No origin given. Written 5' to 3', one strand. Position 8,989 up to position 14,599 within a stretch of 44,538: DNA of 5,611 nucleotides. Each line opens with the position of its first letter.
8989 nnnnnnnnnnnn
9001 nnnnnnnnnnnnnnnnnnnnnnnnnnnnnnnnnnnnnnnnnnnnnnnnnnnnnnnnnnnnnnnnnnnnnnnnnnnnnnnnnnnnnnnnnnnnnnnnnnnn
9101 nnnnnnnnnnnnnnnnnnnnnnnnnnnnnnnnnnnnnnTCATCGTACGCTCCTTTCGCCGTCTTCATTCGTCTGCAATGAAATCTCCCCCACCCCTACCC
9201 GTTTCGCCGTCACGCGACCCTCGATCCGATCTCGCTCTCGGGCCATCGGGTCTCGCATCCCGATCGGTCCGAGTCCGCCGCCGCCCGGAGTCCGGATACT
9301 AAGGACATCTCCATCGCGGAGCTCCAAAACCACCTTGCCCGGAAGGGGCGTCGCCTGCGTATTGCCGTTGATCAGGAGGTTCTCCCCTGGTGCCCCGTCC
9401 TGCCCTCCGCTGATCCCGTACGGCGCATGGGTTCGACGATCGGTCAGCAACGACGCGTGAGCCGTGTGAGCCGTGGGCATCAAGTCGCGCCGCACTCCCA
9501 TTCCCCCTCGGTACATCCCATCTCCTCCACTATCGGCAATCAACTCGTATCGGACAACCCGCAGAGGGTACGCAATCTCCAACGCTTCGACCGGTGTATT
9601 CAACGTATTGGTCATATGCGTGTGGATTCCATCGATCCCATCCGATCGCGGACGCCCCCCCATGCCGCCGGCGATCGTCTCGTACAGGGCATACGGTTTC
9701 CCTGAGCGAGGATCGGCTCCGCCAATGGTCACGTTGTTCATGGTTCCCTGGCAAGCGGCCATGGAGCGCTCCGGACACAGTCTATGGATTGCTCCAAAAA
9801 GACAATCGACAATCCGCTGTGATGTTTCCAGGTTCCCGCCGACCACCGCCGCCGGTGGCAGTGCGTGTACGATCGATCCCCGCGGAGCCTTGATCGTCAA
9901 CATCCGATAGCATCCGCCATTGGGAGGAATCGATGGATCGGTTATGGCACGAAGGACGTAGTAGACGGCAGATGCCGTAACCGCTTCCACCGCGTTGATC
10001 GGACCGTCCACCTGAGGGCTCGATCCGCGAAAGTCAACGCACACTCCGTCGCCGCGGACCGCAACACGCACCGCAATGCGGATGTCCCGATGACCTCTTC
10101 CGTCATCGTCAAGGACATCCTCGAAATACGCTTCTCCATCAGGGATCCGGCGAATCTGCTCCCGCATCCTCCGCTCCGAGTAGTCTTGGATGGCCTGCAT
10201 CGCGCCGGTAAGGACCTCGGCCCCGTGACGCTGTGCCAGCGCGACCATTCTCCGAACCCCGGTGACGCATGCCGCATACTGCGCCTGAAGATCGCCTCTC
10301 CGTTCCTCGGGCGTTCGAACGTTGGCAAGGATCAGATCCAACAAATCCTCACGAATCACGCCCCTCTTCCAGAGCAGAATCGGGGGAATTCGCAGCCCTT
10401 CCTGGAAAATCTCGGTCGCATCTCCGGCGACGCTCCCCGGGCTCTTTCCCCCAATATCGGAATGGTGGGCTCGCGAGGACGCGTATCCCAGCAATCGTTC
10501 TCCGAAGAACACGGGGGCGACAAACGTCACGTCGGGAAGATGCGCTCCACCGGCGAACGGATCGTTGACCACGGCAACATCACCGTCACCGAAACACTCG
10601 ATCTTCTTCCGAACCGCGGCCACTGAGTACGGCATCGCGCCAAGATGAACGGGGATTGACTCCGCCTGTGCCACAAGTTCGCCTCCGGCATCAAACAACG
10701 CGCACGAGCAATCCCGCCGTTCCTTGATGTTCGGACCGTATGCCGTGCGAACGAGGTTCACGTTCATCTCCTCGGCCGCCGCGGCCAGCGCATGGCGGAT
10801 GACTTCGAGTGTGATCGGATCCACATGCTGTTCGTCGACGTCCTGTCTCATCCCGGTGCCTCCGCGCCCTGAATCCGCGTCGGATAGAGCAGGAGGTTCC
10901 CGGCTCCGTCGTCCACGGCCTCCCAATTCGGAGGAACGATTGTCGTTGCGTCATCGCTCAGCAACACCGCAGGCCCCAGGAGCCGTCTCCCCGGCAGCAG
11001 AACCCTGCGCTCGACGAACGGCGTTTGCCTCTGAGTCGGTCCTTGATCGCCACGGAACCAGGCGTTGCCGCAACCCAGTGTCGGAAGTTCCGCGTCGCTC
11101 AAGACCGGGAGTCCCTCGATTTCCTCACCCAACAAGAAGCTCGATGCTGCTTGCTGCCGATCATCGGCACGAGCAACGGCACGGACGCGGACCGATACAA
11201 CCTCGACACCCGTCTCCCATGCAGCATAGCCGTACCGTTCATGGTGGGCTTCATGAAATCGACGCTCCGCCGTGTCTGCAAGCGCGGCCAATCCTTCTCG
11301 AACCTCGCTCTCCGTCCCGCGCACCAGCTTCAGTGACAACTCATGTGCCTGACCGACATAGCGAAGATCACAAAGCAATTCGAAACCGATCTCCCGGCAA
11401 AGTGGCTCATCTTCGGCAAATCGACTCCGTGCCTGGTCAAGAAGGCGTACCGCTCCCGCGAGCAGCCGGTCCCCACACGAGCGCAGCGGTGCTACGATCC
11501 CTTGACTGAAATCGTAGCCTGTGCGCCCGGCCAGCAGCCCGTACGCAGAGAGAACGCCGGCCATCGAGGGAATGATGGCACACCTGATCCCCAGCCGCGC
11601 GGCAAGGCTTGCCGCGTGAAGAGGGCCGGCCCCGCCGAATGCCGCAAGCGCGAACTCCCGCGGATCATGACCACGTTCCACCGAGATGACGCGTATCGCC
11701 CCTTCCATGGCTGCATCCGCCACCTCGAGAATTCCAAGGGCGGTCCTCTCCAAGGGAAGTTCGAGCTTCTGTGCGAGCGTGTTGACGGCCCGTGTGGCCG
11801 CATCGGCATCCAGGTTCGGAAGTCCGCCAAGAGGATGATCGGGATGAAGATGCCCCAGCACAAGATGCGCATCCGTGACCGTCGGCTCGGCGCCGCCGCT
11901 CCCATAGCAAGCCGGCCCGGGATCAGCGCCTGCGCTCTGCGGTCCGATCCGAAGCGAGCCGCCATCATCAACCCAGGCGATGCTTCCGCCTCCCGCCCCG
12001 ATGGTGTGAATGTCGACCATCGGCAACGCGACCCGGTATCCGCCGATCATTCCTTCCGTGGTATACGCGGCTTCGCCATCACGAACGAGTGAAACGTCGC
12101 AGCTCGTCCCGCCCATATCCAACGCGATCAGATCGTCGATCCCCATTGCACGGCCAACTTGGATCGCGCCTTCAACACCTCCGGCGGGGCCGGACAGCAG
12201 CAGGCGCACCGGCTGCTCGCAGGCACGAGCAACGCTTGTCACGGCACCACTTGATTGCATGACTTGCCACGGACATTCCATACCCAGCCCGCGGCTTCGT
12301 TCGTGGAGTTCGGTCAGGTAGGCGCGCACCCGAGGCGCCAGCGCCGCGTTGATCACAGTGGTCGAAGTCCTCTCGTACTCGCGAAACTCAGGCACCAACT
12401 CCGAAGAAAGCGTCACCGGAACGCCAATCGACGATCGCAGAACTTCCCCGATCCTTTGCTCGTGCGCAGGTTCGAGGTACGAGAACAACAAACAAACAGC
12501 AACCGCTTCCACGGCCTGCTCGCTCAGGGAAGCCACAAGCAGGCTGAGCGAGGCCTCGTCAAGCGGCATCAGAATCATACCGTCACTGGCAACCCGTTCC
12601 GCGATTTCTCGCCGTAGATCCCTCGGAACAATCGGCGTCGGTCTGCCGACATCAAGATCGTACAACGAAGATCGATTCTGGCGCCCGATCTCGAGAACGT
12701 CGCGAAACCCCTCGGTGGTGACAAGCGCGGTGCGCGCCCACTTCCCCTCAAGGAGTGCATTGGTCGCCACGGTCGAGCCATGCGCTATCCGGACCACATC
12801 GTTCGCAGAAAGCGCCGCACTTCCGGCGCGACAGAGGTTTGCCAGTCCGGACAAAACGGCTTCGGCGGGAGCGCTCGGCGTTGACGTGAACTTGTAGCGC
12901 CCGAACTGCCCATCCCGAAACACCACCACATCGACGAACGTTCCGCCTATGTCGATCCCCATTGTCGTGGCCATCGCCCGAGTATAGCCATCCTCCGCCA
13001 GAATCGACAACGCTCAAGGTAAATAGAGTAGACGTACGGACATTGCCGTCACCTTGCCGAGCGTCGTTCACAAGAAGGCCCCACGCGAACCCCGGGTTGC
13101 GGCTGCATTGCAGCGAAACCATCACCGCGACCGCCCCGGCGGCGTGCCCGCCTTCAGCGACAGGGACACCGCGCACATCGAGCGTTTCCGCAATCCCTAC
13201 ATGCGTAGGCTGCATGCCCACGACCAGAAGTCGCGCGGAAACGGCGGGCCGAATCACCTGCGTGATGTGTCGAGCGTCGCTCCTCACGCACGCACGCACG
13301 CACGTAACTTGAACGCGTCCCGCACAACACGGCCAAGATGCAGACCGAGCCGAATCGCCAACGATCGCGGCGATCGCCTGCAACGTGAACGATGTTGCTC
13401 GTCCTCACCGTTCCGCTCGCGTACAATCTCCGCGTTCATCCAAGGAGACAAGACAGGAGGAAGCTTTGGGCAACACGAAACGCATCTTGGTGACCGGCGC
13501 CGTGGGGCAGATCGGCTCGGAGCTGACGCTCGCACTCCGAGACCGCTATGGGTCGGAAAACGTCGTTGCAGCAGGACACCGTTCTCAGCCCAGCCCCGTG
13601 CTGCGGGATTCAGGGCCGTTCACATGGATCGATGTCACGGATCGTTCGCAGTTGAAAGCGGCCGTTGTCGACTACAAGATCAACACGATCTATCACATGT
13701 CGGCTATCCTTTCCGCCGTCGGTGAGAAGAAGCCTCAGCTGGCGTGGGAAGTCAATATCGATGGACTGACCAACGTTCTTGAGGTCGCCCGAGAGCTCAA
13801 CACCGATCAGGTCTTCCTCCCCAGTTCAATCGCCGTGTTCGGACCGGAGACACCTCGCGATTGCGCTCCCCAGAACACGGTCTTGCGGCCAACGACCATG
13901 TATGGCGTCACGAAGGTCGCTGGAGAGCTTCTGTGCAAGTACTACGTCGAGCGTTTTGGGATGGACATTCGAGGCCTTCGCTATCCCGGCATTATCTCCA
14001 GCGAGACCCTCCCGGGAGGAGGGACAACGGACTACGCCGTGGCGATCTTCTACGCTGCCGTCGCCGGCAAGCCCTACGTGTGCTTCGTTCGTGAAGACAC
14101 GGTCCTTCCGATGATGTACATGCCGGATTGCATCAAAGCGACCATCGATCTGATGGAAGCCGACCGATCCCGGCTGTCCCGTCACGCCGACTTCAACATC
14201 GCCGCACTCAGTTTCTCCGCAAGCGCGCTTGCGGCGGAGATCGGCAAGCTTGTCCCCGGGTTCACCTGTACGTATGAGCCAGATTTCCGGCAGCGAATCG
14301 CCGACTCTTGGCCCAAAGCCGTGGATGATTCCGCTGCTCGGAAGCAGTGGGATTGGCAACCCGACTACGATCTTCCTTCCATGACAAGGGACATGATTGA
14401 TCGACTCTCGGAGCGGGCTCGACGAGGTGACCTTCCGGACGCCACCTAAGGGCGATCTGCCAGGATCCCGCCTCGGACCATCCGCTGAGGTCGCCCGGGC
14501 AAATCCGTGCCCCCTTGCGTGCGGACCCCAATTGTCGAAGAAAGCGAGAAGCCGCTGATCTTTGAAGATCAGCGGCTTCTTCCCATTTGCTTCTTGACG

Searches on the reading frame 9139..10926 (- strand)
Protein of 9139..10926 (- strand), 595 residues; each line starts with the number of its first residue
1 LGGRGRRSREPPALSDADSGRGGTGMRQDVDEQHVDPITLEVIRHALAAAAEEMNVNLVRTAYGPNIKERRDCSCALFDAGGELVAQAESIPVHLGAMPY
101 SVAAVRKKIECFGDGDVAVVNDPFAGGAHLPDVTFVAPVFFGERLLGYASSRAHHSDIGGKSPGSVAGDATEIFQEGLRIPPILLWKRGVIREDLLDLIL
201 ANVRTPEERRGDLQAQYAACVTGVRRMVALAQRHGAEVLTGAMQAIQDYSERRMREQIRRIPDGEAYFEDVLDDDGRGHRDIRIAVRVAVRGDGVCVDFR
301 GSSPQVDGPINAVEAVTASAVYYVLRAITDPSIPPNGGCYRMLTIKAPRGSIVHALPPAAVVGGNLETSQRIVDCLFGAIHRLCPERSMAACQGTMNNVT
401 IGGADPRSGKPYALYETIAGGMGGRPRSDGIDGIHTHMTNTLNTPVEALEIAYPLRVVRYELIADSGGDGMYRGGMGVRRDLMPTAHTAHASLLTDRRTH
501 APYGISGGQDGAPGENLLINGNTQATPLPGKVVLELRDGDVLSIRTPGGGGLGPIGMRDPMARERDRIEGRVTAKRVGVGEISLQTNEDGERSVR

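Call 9: search_protein_families(library=pfam, proteins=[window:9139-10926:-], max_evalue=0.001)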
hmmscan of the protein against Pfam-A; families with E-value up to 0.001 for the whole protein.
window:9139-10926:- (595 aa): 1 family
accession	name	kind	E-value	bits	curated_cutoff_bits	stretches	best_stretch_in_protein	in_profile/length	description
PF02538.19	Hydantoinase_B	-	4.2e-207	689.1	26.8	1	36-554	1-518/519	Hydantoinase B/oxoprolinase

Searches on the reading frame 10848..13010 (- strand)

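Call 9: search_protein_families(library=pfam, proteins=[window:10848-13010:-], max_evalue=0.001)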
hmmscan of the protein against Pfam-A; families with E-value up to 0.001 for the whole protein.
window:10848-13010:- (720 aa): 3 families
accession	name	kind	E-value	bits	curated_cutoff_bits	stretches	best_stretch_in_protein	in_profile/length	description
PF01968.24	Hydantoinase_A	-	5.1e-97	325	22.9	1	214-495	1-285/291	Hydantoinase/oxoprolinase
PF05378.19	Hydant_A_N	-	8.4e-52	175.9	25.2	1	17-193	2-174/176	Hydantoinase/oxoprolinase N-terminal region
PF14450.12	FtsA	-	4.4e-05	24.3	31.8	0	17-88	1-66/127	Cell division protein FtsA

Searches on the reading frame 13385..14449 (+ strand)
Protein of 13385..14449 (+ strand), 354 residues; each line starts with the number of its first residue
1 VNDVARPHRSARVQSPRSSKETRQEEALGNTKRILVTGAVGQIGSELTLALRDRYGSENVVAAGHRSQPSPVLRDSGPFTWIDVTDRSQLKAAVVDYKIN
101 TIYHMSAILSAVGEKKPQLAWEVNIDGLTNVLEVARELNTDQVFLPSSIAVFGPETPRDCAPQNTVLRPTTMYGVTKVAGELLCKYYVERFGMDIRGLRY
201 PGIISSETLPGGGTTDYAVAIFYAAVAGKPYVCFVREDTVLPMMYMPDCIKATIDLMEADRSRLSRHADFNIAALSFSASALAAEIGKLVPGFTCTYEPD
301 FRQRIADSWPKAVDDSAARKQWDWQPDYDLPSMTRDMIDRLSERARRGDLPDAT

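Call 9: search_protein_families(library=pfam, proteins=[window:13385-14449:+], max_evalue=0.001)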
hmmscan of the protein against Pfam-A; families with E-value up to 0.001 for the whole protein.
window:13385-14449:+ (354 aa): 6 families
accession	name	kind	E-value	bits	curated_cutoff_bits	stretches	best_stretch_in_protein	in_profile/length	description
PF01370.27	Epimerase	-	4.6e-32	111.8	20.9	1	34-273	1-240/240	NAD dependent epimerase/dehydratase family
PF16363.11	GDP_Man_Dehyd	-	1.6e-21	77.6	27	1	35-337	1-332/332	GDP-mannose 4,6 dehydratase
PF04321.23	RmlD_sub_bind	-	2.7e-13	50.1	27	1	33-189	2-141/287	RmlD substrate binding domain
PF01073.25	3Beta_HSD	-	1.3e-08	34.7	22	1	35-156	1-124/280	3-beta hydroxysteroid dehydrogenase/isomerase family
PF02719.21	Polysacc_synt_2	-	2.1e-08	34.1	20.2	1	34-188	1-153/293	Polysaccharide biosynthesis protein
PF07993.18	NAD_binding_4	-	3.2e-07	30.2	20.1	1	97-237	87-241/258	Male sterility protein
